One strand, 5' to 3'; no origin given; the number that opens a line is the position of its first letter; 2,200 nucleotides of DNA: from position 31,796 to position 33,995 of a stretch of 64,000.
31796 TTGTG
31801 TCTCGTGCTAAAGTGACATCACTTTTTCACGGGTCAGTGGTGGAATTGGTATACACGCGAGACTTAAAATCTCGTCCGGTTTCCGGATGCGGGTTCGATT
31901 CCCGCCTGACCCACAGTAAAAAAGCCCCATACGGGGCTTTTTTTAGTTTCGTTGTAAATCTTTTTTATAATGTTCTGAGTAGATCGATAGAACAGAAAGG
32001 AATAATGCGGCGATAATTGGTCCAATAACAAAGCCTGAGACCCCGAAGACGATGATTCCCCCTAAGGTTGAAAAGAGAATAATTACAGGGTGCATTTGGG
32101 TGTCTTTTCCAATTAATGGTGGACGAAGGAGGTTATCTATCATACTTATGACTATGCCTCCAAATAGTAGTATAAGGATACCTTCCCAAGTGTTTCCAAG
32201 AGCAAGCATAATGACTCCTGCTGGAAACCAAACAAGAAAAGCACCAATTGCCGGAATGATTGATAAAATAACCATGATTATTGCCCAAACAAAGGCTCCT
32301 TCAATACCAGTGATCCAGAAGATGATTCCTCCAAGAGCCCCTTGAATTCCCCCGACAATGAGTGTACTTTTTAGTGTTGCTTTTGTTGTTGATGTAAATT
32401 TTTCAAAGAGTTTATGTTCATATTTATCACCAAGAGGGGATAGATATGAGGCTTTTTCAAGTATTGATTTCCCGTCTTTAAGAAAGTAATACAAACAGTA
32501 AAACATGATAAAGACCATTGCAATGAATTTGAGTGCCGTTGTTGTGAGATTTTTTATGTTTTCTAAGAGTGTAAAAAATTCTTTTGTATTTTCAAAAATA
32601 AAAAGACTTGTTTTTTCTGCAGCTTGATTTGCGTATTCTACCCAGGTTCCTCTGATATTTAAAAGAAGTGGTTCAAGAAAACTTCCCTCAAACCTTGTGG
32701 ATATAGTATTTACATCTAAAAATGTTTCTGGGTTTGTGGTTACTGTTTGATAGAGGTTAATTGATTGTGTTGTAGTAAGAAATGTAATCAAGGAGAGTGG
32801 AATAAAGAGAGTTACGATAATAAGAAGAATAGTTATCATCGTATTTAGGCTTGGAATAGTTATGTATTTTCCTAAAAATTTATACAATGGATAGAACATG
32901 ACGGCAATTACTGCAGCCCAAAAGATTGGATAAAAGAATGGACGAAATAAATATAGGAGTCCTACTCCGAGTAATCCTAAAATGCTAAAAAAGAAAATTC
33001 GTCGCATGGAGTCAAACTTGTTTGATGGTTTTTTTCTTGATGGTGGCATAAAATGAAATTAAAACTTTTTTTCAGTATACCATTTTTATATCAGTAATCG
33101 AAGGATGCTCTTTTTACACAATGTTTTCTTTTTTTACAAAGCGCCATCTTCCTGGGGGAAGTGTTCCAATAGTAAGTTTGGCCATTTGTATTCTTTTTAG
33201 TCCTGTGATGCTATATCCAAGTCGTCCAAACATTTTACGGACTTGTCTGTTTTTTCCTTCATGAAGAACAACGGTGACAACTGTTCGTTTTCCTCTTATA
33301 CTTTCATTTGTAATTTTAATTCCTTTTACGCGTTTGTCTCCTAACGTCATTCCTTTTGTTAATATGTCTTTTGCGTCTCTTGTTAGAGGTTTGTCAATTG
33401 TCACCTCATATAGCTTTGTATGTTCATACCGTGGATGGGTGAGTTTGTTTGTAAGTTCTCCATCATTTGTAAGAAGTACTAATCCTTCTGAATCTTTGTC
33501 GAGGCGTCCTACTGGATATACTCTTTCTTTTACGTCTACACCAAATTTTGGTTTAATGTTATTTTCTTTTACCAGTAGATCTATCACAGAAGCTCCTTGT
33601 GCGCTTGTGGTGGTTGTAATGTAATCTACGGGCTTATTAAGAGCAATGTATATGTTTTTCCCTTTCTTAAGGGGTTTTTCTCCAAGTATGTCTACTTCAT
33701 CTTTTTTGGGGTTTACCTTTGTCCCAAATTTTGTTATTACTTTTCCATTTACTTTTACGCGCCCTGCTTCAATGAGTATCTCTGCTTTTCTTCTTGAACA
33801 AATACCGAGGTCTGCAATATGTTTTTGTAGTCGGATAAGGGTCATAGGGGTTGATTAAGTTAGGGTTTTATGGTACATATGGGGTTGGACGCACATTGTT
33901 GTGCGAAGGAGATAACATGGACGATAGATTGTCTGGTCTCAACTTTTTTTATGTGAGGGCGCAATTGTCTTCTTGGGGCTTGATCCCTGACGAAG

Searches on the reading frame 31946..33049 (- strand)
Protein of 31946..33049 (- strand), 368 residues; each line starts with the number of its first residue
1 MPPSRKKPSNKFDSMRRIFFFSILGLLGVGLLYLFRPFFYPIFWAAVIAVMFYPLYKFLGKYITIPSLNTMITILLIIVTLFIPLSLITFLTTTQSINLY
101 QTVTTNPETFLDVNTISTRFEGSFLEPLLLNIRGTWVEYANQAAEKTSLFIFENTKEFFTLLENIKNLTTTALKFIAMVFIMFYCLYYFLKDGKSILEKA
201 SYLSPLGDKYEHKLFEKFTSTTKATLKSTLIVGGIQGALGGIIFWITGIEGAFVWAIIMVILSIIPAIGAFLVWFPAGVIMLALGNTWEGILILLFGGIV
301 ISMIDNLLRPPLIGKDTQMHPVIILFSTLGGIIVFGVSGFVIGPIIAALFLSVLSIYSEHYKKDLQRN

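Call 20: search_protein_families(library=pfam, proteins=[window:31946-33049:-], max_evalue=0.001)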
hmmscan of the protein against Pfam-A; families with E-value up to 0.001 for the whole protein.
window:31946-33049:- (368 aa): 1 family
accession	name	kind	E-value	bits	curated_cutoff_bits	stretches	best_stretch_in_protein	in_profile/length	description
PF01594.21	AI-2E_transport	-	2e-47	162.4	34.3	1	19-356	2-325/327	AI-2E family transporter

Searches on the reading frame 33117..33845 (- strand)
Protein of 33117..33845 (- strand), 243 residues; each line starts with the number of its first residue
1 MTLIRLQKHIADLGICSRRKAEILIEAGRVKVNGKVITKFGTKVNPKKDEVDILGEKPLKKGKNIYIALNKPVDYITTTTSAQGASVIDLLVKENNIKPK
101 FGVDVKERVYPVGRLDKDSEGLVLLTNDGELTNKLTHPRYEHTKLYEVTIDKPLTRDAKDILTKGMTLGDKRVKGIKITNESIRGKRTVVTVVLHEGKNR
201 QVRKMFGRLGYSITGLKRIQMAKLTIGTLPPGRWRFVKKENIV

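Call 20: search_protein_families(library=pfam, proteins=[window:33117-33845:-], max_evalue=0.001)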
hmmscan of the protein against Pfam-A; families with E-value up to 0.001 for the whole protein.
window:33117-33845:- (243 aa): 2 families
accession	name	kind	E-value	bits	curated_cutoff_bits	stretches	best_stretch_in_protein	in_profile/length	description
PF00849.27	PseudoU_synth_2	-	1.1e-21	78.1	26.8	1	66-206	2-150/152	RNA pseudouridylate synthase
PF01479.30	S4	-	3.7e-11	43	22.8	1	5-46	2-44/48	S4 domain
